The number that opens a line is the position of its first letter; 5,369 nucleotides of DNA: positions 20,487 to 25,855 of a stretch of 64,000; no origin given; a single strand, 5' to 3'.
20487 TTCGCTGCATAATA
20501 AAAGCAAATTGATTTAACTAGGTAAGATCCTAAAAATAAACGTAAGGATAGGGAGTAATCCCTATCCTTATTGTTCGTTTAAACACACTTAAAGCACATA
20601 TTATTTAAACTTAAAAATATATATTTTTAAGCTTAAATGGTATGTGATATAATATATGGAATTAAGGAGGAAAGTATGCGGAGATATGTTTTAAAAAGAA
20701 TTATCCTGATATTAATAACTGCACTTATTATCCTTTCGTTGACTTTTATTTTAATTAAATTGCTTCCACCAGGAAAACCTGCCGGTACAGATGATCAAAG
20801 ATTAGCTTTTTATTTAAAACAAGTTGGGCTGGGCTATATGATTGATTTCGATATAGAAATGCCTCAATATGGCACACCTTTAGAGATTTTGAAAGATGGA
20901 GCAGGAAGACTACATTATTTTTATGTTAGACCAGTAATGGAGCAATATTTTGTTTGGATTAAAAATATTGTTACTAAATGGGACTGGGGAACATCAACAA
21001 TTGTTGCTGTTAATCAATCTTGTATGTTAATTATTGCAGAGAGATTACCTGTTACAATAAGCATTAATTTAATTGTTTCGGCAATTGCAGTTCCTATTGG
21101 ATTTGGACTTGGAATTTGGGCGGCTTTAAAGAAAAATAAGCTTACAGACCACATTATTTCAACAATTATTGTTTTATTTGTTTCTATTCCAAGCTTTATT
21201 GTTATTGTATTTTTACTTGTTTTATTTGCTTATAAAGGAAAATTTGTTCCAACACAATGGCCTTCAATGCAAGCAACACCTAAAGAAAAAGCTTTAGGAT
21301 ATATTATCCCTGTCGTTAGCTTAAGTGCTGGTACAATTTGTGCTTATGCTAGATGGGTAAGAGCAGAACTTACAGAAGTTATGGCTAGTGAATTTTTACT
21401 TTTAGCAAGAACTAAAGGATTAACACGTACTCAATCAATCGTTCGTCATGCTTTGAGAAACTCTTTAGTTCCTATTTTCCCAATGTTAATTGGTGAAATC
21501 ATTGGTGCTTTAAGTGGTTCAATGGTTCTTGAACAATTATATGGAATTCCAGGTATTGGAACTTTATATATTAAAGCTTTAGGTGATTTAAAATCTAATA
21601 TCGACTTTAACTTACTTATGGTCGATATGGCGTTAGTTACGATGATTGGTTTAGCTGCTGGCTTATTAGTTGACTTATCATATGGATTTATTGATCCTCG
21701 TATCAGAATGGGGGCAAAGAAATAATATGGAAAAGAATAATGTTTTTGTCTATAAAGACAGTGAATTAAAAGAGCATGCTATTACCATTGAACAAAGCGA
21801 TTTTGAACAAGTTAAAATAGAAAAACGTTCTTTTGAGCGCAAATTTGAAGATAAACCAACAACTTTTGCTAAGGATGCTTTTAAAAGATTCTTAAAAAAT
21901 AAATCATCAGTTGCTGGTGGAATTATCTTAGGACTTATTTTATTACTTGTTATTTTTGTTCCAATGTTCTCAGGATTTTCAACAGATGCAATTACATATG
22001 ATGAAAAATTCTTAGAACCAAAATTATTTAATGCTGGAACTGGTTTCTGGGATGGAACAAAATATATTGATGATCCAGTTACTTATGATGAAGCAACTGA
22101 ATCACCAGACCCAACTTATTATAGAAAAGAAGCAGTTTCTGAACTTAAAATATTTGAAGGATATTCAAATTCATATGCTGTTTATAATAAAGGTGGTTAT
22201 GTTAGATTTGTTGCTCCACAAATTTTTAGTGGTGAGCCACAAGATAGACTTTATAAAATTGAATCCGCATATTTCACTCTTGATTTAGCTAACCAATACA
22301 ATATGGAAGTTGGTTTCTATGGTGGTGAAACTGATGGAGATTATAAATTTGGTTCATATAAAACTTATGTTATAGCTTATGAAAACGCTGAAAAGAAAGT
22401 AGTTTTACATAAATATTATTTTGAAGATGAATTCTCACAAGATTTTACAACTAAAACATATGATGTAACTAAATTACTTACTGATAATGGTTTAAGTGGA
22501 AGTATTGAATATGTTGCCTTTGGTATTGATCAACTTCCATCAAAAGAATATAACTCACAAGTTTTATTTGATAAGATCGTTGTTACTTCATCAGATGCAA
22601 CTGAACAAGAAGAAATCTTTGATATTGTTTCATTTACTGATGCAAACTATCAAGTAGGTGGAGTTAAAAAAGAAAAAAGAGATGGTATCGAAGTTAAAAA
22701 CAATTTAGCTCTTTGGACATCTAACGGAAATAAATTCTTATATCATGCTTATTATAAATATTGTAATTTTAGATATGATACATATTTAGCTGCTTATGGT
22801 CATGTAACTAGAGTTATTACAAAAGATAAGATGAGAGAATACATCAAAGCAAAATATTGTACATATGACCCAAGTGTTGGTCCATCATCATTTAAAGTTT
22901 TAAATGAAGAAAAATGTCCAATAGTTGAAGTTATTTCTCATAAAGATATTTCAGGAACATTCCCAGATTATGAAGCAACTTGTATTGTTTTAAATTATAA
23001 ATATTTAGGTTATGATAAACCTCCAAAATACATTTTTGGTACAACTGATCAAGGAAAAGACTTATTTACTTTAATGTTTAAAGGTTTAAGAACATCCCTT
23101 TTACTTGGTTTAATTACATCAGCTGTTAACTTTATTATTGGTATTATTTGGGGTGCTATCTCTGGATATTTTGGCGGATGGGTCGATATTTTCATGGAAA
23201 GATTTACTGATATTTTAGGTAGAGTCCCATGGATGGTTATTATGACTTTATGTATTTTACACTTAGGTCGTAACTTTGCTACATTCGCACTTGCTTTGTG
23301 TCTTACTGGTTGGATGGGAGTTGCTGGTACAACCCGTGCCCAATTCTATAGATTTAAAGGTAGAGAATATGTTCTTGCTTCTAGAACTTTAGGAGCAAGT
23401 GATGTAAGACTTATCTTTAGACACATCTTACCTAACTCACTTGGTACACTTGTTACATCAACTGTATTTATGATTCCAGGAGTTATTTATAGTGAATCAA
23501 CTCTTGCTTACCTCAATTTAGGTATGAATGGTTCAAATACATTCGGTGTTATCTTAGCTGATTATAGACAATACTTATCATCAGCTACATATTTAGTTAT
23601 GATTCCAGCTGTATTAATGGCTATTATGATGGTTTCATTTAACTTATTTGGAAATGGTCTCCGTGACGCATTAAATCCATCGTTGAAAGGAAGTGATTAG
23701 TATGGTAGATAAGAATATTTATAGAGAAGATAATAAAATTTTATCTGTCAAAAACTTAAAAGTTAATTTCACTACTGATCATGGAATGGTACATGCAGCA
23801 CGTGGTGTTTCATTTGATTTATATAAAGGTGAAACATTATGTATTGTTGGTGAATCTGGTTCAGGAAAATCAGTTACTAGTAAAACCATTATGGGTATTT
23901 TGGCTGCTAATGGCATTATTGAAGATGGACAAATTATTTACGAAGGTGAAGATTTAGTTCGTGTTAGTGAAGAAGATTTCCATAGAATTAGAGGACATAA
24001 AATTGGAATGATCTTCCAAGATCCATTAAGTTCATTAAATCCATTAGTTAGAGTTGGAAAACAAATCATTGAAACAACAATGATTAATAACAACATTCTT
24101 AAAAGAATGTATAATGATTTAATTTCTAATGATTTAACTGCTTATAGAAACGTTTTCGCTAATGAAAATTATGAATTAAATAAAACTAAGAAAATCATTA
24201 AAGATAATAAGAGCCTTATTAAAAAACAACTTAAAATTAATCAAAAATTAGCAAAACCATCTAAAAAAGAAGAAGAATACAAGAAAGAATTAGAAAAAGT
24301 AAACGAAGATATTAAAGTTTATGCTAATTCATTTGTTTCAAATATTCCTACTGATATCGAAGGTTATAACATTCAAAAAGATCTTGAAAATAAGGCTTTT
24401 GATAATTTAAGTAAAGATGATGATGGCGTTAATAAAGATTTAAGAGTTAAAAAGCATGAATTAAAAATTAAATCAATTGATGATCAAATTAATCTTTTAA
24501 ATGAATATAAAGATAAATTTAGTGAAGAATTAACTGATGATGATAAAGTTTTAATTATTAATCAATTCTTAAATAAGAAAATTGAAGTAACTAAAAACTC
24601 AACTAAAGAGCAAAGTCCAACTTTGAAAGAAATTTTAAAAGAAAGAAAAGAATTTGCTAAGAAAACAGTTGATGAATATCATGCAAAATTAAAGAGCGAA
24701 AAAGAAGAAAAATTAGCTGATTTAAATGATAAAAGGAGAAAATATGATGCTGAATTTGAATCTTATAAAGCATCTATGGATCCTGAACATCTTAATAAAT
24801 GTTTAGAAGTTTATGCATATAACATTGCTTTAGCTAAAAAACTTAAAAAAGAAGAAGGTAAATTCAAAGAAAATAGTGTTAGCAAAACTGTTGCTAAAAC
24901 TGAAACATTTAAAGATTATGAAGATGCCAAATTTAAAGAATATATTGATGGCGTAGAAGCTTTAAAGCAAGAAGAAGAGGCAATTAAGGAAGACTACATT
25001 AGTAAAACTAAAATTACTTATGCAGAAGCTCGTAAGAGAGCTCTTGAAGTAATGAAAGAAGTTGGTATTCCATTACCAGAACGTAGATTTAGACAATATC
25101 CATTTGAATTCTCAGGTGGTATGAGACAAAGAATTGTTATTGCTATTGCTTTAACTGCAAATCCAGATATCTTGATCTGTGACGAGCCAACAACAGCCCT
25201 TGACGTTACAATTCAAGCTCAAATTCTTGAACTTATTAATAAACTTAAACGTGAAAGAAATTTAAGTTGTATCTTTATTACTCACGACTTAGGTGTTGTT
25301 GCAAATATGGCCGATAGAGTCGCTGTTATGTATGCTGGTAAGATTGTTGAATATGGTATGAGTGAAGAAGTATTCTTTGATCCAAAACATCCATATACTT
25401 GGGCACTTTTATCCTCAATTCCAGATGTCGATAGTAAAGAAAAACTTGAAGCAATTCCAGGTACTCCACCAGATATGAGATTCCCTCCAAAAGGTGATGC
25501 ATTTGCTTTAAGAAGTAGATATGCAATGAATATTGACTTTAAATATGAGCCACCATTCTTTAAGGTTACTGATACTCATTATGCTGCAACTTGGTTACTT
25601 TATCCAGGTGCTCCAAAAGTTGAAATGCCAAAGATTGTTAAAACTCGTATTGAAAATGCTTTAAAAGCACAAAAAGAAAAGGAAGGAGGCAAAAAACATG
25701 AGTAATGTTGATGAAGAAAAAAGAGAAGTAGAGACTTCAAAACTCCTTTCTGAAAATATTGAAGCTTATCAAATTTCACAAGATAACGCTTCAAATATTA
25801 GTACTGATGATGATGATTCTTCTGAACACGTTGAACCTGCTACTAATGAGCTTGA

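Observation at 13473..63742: Dispersed DNA-level motif (core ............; extended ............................) in intergenic and coding DNA, both orientations, all three frames: candidate uptake-signal-like or otherwise undescribed genome-wide signal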

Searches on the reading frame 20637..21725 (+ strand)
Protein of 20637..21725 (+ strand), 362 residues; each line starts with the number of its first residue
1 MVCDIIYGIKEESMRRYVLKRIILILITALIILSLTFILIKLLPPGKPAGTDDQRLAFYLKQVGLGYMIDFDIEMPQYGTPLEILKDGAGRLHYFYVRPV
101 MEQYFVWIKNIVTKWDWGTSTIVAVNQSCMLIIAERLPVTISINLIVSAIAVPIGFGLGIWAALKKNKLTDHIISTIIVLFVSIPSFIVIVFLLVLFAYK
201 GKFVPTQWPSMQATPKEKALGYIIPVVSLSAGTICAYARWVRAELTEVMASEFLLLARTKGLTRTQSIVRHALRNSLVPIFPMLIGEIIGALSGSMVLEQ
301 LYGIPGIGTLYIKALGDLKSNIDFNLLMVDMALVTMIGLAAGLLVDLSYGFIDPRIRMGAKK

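Call 24: search_protein_families(library=pfam, proteins=[window:20637-21725:+])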
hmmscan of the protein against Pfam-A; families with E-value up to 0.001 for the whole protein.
window:20637-21725:+ (362 aa): 1 family
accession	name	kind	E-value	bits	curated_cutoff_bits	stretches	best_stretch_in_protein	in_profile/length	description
PF00528.27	BPD_transp_1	-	1.5e-31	110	26.4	1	155-357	1-183/184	Binding-protein-dependent transport system inner membrane component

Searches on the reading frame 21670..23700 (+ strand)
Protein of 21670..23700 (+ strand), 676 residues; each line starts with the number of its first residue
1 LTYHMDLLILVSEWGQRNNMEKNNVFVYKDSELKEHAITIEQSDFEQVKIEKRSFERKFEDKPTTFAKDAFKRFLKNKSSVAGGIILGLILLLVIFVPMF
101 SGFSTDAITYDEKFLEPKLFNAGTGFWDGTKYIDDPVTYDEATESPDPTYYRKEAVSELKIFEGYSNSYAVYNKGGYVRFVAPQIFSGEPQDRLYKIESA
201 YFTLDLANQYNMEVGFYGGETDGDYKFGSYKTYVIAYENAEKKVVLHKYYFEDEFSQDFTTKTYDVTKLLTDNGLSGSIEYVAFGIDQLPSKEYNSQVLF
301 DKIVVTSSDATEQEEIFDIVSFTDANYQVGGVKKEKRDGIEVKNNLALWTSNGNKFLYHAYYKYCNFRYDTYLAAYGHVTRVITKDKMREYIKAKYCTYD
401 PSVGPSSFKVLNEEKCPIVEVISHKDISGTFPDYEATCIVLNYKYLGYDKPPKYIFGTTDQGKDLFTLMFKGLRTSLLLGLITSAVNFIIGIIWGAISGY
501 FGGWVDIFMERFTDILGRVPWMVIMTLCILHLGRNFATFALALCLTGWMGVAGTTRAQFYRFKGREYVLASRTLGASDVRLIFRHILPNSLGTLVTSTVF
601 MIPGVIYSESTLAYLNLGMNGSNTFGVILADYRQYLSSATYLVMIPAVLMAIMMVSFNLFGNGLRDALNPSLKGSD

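Call 24: search_protein_families(library=pfam, proteins=[window:21670-23700:+])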
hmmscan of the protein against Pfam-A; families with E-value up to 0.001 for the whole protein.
window:21670-23700:+ (676 aa): 2 families
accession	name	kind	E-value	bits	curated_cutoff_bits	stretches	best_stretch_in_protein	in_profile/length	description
PF00528.27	BPD_transp_1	-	8.6e-23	81.5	26.4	1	491-673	1-183/184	Binding-protein-dependent transport system inner membrane component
PF12911.12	OppC_N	-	1.1e-11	44.9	23.9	1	65-115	1-51/53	N-terminal TM domain of oligopeptide transport permease C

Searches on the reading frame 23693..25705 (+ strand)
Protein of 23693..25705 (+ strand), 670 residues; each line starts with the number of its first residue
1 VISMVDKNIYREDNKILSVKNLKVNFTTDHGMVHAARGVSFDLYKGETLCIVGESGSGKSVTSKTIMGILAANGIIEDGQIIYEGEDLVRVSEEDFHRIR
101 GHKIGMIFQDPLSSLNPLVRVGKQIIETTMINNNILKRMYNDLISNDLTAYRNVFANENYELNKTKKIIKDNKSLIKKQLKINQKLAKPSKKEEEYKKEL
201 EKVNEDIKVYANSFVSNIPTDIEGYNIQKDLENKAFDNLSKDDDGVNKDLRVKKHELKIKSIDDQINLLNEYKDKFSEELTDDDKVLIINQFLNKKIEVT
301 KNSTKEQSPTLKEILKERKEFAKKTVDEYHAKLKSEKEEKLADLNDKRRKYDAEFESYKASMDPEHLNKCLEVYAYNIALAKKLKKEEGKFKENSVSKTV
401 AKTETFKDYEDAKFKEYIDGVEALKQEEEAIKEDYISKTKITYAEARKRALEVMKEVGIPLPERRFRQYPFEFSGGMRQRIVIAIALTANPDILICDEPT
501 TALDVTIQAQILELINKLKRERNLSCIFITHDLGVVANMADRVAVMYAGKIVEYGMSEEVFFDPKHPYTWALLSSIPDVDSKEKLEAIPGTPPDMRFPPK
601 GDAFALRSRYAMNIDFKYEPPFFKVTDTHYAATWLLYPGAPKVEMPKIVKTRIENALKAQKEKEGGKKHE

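Call 24: search_protein_families(library=pfam, proteins=[window:23693-25705:+])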
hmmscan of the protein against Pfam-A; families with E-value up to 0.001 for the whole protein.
window:23693-25705:+ (670 aa): 3 families
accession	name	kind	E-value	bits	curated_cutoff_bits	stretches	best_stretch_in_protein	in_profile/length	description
PF00005.33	ABC_tran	-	7.4e-27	95.1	25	2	412-501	52-137/137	ABC transporter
PF08352.17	oligo_HPY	-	7.3e-13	49.2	27.1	1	552-613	1-63/65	Oligopeptide/dipeptide transporter, C-terminal region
PF13304.12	AAA_21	-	5.5e-06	27.1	27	1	396-536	220-303/304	AAA domain, putative AbiEii toxin, Type IV TA system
